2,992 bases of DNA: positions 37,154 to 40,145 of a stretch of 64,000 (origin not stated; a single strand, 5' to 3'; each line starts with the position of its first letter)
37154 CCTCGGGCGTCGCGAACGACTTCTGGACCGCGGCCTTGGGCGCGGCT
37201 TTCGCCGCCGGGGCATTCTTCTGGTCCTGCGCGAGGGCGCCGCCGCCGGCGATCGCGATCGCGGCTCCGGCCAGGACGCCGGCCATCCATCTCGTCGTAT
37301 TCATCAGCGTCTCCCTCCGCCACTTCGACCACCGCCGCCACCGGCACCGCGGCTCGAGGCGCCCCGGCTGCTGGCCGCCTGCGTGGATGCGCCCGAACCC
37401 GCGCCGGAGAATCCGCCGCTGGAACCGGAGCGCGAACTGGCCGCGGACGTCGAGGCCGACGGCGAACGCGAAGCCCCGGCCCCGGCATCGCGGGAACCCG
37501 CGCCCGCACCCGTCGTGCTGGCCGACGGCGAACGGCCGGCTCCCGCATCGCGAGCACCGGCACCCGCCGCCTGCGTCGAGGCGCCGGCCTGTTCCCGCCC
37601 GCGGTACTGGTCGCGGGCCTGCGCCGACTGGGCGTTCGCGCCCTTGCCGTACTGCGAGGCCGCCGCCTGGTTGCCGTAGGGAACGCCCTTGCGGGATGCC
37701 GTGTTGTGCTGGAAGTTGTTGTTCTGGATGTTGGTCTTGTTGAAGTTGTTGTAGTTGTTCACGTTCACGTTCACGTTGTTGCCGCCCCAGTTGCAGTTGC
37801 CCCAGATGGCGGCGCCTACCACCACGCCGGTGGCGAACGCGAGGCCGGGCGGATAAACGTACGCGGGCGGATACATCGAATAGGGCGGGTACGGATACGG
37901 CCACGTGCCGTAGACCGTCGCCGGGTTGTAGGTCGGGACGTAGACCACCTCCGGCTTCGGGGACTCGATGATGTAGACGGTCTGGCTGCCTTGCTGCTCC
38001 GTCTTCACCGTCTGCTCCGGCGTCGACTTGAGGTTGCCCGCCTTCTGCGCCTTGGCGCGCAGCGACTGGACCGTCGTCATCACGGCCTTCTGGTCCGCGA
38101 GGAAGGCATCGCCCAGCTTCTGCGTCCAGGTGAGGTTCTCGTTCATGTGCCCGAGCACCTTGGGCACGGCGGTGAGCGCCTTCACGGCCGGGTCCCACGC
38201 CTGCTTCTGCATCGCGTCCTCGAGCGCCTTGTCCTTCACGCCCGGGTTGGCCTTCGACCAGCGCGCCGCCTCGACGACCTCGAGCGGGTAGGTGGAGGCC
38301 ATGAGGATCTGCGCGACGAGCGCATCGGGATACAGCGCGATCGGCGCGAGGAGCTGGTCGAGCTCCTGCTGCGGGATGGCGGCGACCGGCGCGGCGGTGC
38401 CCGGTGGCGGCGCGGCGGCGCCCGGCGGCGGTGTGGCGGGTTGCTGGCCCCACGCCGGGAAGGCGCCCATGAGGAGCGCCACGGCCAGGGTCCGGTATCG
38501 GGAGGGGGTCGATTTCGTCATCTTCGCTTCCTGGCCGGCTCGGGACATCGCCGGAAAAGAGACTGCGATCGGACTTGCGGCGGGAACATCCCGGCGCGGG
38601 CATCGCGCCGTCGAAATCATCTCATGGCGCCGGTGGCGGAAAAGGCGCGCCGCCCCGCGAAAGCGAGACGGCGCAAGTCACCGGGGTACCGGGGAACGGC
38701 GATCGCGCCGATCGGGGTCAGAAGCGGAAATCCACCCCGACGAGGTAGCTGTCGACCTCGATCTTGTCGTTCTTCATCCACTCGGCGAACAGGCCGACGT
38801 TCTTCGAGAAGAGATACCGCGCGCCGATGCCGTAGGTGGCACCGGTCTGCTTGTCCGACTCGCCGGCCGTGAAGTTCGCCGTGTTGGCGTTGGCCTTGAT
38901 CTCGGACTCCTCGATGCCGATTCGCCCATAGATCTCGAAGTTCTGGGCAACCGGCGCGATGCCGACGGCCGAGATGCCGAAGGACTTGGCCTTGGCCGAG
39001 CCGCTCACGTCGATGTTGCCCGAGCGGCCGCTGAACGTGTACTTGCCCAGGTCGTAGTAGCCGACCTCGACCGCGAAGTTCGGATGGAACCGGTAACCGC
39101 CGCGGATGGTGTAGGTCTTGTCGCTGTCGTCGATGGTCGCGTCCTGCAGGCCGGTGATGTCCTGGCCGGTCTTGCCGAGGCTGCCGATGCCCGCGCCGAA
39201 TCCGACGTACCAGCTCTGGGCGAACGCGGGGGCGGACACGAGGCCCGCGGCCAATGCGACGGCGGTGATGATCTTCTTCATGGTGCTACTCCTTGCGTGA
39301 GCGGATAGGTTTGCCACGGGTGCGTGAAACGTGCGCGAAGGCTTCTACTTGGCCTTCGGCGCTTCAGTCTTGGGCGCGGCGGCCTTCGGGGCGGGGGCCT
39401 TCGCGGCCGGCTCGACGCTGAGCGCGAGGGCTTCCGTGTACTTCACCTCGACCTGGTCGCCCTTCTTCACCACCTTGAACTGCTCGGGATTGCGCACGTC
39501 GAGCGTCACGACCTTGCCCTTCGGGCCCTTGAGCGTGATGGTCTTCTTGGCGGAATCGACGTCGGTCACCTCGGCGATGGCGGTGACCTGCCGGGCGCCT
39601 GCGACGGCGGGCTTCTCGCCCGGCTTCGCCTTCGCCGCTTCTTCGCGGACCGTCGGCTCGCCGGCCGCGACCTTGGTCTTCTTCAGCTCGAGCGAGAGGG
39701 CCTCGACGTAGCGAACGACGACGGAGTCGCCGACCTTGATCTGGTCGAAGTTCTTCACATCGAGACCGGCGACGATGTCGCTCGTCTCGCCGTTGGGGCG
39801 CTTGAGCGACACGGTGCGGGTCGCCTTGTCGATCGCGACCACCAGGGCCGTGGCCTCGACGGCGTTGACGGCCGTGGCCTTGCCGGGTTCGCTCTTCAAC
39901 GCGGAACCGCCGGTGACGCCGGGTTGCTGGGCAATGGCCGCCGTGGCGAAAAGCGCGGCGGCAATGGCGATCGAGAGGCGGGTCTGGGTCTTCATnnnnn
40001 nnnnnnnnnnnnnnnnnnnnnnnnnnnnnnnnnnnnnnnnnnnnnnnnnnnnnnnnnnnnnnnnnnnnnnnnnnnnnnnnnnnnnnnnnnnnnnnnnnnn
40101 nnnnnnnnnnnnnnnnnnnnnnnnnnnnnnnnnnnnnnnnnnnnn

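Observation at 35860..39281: Envelope module A: OM barrel + DUF3300 + DUF2950 + Gly-zipper protein, one of two paralogous modules in the window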

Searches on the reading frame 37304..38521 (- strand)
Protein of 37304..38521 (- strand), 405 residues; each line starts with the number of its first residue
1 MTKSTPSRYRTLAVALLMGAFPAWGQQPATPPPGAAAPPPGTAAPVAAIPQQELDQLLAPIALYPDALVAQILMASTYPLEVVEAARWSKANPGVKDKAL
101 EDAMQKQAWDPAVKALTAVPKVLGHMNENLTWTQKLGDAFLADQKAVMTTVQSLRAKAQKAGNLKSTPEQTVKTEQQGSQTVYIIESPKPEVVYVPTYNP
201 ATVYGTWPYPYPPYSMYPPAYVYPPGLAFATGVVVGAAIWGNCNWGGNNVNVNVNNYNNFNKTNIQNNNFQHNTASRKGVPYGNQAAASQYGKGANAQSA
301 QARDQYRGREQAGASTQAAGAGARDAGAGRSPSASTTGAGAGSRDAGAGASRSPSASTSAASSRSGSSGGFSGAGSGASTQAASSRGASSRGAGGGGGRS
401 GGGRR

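Call 5: search_protein_families(library=pfam, proteins=[window:37304-38521:-], max_evalue=0.01)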
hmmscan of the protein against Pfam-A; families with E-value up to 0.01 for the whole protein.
window:37304-38521:- (405 aa): 1 family
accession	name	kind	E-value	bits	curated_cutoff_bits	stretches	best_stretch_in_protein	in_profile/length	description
PF11737.13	DUF3300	-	2e-83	279.8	25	1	51-273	2-222/227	Protein of unknown function (DUF3300)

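Call 7: search_protein_families(library=ncbifam, proteins=[window:37304-38521:-], max_evalue=0.01)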
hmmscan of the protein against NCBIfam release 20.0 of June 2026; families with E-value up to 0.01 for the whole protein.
window:37304-38521:- (405 aa): 0 families

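Call 12: search_solved_structures(query=window:37304-38521:-, max_evalue=10, show_alignments=2)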
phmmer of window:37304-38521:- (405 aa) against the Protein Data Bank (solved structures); distinct sequences matched with E-value up to 10: 1.
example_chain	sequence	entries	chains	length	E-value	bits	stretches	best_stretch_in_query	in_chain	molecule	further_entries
6w19_Q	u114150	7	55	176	0.014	17.9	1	310-398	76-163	Small capsomere-interacting protein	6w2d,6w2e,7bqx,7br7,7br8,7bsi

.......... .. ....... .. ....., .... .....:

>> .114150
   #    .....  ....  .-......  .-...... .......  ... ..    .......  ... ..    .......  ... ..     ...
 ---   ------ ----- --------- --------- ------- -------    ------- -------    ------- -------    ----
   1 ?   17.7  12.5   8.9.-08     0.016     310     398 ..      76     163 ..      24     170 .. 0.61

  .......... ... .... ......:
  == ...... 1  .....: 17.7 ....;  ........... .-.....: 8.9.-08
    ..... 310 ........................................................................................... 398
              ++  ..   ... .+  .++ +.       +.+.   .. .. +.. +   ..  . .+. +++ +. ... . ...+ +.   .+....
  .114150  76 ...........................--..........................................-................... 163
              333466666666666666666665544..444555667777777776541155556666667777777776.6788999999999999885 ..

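Call 22: find_homologous_proteins(query=window:37304-38521:-, max_evalue=0.00001)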
Query window:37304-38521:- (405 aa): 7995 proteins with E <= 0.00001 among 8000 candidates; the best 120 are listed.
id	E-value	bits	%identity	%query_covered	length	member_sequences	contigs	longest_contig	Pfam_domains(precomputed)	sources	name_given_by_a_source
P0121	2.5e-259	878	100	100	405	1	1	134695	PF11737.14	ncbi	-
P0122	6.1e-223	758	86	86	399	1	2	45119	PF11737.14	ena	-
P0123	1.9e-212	724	91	74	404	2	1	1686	PF11737.14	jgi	jgi:hypothetical protein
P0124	2.1e-206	704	84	84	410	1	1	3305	PF11737.14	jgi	-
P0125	2.2e-204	697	81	86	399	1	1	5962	PF11737.14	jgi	jgi:hypothetical protein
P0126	5.2e-189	647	81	79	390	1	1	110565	PF11737.14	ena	-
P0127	1.8e-186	638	84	72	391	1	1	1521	PF11737.14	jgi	jgi:hypothetical protein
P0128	4.2e-186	637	85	75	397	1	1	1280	PF11737.14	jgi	jgi:uncharacterized membrane protein YgcG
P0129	7.0e-181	620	78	88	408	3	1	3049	PF11737.14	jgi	jgi:uncharacterized membrane protein YgcG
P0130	3.2e-180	618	79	77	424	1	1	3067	PF11737.14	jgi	jgi:hypothetical protein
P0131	8.4e-167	573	75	82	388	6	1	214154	PF11737.14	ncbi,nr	ncbi:MAG: DUF3300 domain-containing protein [Betaproteobacteria bacterium]|nr:DUF3300 domain-contain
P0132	3.7e-162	558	84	67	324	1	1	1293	PF11737.14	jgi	jgi:hypothetical protein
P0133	5.9e-161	554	71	85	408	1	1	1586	PF11737.14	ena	-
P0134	1.0e-160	553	73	76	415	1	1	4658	PF11737.14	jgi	jgi:hypothetical protein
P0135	1.1e-160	553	73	92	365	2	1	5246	PF11737.14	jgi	-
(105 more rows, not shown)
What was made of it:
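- JGI annotates many members as 'membrane protein YgcG' (call 22).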

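Call 38: predict_structure(alignment_id=A2)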
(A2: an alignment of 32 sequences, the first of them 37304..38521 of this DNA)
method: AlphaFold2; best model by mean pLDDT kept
length: 405 residues; sequences in the alignment: 32
mean_pLDDT: 44.8   pTM: 0.36
mean pLDDT of the five models: 44.8, 44.8, 44.6, 43.1, 40.8
residues with pLDDT >= 90: 0; 70-90: 59; 50-70: 69; < 50: 277
segments of 3 or more residues with pLDDT < 50: 1-46, 77-80, 110-113, 116-119, 190-332, 334-405
pLDDT, mean of each block of 10 residues (from residue 1): 43 40 33 36 46 78 63 51 59 73 64 48 53 65 72 81 75 76 66 35 29 25 23 24 27 27 26 30 31 34 37 39 36 41 37 34 34 32 33 35 42
secondary structure, 60 per line:
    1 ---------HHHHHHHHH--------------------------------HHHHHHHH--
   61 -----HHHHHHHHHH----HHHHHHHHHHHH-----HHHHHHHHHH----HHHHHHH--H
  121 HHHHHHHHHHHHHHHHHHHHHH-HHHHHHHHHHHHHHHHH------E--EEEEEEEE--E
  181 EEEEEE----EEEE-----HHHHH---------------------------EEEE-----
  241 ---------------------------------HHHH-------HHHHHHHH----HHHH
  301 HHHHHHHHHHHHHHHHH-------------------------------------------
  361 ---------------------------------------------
elements in order: H10-18 H51-58 H66-75 H80-91 H97-106 H111-117 H120-142 H144-160 E170-177 E180-186 E191-194 H200-204 E232-235 H274-277 H285-292 H297-317

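Call 46: fold_search(model_id=the predicted structure, library=pdb)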
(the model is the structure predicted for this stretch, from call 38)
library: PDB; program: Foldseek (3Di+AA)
matches with E <= 10: 50; with E <= 0.001: 0
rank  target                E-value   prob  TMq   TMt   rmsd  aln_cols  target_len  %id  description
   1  3fse_A                2.7e+00  0.03  0.08  0.10  18.9       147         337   12  Crystal structure of a two-domain protein containing dj-1/thij/pfpi-like and ferritin-like domains (ava_4496) from ana (released 2009-02-03)
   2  8ppl_Ir               2.9e+00  0.04  0.08  0.10  14.7       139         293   13  MERS-CoV Nsp1 bound to the human 43S pre-initiation complex (released 2023-10-18)
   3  6fqm_a                5.3e+00  0.03  0.10  0.09  11.5       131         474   14  3.06A COMPLEX OF S.AUREUS GYRASE with imidazopyrazinone T1 AND DNA (released 2018-04-04)
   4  8xoo_S                5.3e+00  0.03  0.08  0.06  14.6       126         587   11  Cryo-EM structure of the ClpC1:ClpP1P2 degradation complex in Streptomyces hawaiiensis (released 2024-03-27)
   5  8xon_P                5.3e+00  0.03  0.08  0.06  14.2        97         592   15  Cryo-EM structure of the ClpC1:ClpP1P2 degradation complex in Streptomyces hawaiiensis (released 2024-03-27)
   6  9nsc_C                5.3e+00  0.02  0.10  0.11  17.5       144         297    8  Bacterial Pictet-Spenglerase KslB in complex with L-Trp (released 2025-04-23)
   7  9cgv_A                5.3e+00  0.02  0.06  0.03  14.8       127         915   10  SARS-CoV-2 nsp12 NiRAN domain bound to a covalent inhibitor SW090466-1 (released 2025-03-12)
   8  9cc7_C                5.6e+00  0.01  0.07  0.12  16.6       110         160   14  Bacteriophage PhiTE extended connector complex (released 2025-04-16)
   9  3ksa_A                5.9e+00  0.03  0.09  0.08  16.4       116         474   13  Detailed structural insight into the DNA cleavage complex of type IIA topoisomerases (cleaved form) (released 2010-05-05)
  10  9jpj_I                5.9e+00  0.02  0.07  0.12  13.9       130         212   12  Crystal structure of DhdR in complex with DNA (released 2024-11-06)
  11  8xoo_O                6.2e+00  0.03  0.07  0.06  13.8        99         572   16  Cryo-EM structure of the ClpC1:ClpP1P2 degradation complex in Streptomyces hawaiiensis (released 2024-03-27)
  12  8zxd_A                6.2e+00  0.02  0.08  0.08  17.1       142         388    8  the Planar Cell Polarity Core Protein Vangl1 (released 2024-11-27)
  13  8xon_O                6.2e+00  0.02  0.07  0.05  15.0       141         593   15  Cryo-EM structure of the ClpC1:ClpP1P2 degradation complex in Streptomyces hawaiiensis (released 2024-03-27)
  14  6n1r_A                6.6e+00  0.04  0.11  0.09  12.0       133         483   13  Tetrahedral oligomeric complex of GyrA N-terminal fragment, solved by cryoEM in tetrahedral symmetry (released 2018-12-05)
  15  2kzv_MODEL_1_A        6.9e+00  0.10  0.07  0.25   5.3        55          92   20  Solution NMR structure of CV_0373(175-257) protein from Chromobacterium violaceum, Northeast Structural Genomi (released 2010-08-25)
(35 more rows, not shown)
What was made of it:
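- Tried and rejected: The model was too poor to use (calls 38, 46).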

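Call 54: search_solved_structures(query=A2, max_evalue=10, show_alignments=3)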
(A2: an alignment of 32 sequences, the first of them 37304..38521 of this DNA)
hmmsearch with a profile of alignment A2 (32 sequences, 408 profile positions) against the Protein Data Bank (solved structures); distinct sequences matched with E-value up to 10: 10.
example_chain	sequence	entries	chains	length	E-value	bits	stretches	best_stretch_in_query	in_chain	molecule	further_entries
7on5_A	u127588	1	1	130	0.2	14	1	169-209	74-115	Nanobody Re5D06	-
7olz_C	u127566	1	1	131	0.21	13.9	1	169-209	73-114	Nanobody Re5D06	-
5m6r_A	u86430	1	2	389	0.43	12.9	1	14-118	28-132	Porphobilinogen deaminase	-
3ecr_A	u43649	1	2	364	0.88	11.9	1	33-118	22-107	Porphobilinogen deaminase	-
2vwa_A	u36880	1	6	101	0.99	11.7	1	242-302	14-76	PUTATIVE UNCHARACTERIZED PROTEIN PF13_0012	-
7aaj_B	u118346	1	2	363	1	11.7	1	35-118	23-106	Porphobilinogen deaminase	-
7aak_A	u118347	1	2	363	1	11.7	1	35-118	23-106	Porphobilinogen deaminase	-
3eq1_A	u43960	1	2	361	1.1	11.6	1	37-118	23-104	Porphobilinogen deaminase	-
7ccx_A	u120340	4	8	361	1.1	11.6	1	37-118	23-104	Porphobilinogen deaminase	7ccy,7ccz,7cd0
7vf2_C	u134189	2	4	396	4.2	9.7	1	310-406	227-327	Pre-mRNA-splicing regulator WTAP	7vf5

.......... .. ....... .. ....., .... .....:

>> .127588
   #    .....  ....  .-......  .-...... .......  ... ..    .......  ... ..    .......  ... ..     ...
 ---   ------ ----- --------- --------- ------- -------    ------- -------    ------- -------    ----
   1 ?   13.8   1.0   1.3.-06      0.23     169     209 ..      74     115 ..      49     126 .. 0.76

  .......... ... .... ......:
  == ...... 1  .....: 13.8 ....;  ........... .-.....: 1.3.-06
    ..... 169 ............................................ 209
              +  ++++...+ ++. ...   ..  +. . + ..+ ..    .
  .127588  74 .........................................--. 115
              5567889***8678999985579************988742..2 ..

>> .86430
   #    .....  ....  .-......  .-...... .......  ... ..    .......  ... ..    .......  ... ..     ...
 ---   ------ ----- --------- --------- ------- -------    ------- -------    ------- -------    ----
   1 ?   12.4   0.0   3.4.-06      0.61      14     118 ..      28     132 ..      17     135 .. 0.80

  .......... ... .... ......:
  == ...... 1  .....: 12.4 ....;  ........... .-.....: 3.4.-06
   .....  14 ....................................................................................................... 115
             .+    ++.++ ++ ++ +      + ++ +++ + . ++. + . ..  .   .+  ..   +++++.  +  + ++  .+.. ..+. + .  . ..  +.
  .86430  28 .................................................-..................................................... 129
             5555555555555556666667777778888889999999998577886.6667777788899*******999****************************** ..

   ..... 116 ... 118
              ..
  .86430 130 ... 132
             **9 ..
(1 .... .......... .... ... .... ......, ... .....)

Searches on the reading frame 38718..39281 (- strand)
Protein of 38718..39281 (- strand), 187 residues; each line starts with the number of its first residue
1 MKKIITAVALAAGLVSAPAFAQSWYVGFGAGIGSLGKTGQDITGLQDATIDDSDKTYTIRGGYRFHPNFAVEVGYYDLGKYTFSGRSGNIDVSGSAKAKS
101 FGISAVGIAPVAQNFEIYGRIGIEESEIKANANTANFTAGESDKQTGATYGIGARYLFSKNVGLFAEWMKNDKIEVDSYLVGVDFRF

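Call 5: search_protein_families(library=pfam, proteins=[window:38718-39281:-], max_evalue=0.01)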
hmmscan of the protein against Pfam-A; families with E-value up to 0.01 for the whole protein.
window:38718-39281:- (187 aa): 4 families
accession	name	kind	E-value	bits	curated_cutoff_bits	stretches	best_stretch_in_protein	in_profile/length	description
PF13505.12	OMP_b-brl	-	1.2e-21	78.1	28.7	1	7-187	1-175/175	Outer membrane protein beta-barrel domain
PF01389.23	OmpA_membrane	-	3.6e-16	59.9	21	1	21-167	3-145/180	OmpA-like transmembrane domain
PF13609.12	Porin_4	-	0.00016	22.1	27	1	43-169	170-303/310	Gram-negative porin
PF13557.12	Phenol_MetA_deg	-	0.00095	19.7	22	0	141-183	194-236/242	Putative MetA-pathway of phenol degradation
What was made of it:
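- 38718..39281 (-): 8-stranded OmpA/OmpX-type OM beta-barrel. It is probably a separate transcription unit from the DUF operon. PF13505 1.2e-21 (call 5).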

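Call 7: search_protein_families(library=ncbifam, proteins=[window:38718-39281:-], max_evalue=0.01)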
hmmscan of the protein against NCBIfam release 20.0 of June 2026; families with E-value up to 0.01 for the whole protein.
window:38718-39281:- (187 aa): 6 families
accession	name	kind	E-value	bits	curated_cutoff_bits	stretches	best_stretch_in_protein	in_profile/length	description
NF008071.1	PRK10808.1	equivalog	3.4e-12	46.4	277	1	1-163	1-169/358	porin OmpA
NF033908.1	AcfA_fam_omp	subfamily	2.8e-09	36.7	100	1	9-84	5-83/217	AcfA family outer membrane beta-barrel protein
TIGR04565.1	OMP_myx_plus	subfamily_domain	9.8e-06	25.7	60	1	55-167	13-131/161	outer membrane beta-barrel domain-containing protein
NF049866.1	outer_TDE1717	subfamily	0.0006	19.8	135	1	1-165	1-166/210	TDE1717 family outer membrane beta-barrel protein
NF006917.0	PRK09408.1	equivalog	0.00097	19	176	1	62-187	50-171/171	outer membrane protein OmpX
NF047414.1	BRANT_His_rich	hypoth_equivalog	0.0091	17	44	0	1-23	1-23/62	His-rich protein BRANT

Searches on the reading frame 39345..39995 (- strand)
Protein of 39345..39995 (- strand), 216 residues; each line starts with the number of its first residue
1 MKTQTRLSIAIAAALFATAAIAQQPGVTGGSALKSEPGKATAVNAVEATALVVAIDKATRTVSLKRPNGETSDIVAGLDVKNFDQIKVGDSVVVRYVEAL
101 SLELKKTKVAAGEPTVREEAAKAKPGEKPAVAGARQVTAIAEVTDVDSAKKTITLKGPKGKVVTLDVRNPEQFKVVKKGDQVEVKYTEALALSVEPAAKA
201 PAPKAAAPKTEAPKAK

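Call 5: search_protein_families(library=pfam, proteins=[window:39345-39995:-], max_evalue=0.01)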
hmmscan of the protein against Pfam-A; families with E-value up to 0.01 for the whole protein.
window:39345-39995:- (216 aa): 3 families
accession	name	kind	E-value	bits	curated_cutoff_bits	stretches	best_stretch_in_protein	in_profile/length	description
PF11604.15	CusF_Ec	-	0.0011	19.3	27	0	138-186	3-58/72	Copper binding periplasmic protein CusF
PF07076.17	DUF1344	-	0.0011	19.1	23.1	0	45-96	1-47/60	Protein of unknown function (DUF1344)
PF11518.13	DUF3221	-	0.002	18.9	26.4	0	165-198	41-73/82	Protein of unknown function (DUF3221)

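Call 7: search_protein_families(library=ncbifam, proteins=[window:39345-39995:-], max_evalue=0.01)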
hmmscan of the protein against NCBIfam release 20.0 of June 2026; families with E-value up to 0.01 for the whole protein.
window:39345-39995:- (216 aa): 0 families
